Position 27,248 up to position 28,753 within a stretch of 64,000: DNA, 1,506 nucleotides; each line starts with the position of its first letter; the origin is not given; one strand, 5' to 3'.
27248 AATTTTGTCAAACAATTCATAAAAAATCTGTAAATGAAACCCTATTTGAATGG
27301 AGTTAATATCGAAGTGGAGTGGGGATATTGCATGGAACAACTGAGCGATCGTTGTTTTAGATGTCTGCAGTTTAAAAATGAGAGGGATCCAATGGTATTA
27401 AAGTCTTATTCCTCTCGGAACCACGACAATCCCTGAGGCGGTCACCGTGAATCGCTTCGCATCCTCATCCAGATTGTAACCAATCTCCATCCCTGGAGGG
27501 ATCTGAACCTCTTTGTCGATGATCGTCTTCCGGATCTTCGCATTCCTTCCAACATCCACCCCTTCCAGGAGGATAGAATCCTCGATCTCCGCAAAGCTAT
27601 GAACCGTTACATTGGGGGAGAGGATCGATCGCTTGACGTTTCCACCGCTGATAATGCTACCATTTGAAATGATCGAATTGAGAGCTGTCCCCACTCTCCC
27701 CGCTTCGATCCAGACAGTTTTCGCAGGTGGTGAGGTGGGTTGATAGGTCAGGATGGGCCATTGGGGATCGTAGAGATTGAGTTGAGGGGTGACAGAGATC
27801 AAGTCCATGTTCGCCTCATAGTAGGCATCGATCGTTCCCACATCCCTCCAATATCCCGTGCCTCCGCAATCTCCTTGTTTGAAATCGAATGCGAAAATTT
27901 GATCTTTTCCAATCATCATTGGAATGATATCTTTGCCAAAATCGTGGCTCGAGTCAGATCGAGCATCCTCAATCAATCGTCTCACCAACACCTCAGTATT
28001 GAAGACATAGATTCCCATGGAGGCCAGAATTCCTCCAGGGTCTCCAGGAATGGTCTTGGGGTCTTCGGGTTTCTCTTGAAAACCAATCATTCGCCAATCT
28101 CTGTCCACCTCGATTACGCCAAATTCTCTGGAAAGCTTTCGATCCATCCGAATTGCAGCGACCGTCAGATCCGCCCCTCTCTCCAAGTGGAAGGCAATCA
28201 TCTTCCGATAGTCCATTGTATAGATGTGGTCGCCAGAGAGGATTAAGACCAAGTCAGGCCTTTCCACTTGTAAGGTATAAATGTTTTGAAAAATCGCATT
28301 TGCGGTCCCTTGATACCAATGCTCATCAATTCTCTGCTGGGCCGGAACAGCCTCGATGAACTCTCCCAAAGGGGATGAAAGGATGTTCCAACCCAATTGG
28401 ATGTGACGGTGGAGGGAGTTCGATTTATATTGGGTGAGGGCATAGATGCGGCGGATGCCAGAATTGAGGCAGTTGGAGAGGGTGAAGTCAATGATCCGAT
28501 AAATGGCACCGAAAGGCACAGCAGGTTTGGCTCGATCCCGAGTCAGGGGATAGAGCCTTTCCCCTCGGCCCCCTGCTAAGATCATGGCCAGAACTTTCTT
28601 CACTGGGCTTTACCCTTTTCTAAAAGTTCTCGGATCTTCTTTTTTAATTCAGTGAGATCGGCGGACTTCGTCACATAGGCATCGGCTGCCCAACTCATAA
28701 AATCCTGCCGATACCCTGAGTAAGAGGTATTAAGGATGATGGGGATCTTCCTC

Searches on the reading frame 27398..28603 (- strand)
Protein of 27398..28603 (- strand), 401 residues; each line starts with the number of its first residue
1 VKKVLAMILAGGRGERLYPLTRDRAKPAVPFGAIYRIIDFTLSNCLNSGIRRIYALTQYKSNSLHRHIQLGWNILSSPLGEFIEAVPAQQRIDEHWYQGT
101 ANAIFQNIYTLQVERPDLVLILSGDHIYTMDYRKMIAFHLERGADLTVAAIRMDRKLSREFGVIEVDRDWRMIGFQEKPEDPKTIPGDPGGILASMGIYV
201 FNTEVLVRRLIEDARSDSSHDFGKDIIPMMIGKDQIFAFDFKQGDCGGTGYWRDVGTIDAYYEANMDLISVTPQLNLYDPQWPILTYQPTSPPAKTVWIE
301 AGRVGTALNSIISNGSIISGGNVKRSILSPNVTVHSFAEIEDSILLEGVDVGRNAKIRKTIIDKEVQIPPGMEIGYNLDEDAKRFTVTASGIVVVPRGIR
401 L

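Call 17: search_protein_families(library=pfam, proteins=[window:27398-28603:-], max_evalue=0.001)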
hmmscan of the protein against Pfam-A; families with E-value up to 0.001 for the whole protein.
window:27398-28603:- (401 aa): 5 families
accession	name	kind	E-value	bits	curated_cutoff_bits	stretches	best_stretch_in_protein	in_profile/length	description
PF00483.29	NTP_transferase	-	1.4e-63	215.1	21.2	1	6-268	2-242/245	Nucleotidyl transferase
PF24894.1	Hexapep_GlmU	-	2.2e-40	137.4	23.3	1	292-395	1-104/104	GlmU-like, C-terminal hexapeptide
PF25247.1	LbH_GLGC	-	5.3e-08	33.3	27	1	349-398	74-127/135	GLGC left-handed parallel beta-helix domain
PF25084.1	LbH_EIF2B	-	3.8e-07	30.5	54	1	310-374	22-87/105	EIF2B subunit epsilon LbH domain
PF12804.13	NTP_transf_3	-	1.2e-05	26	27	1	6-152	1-124/160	MobA-like NTP transferase domain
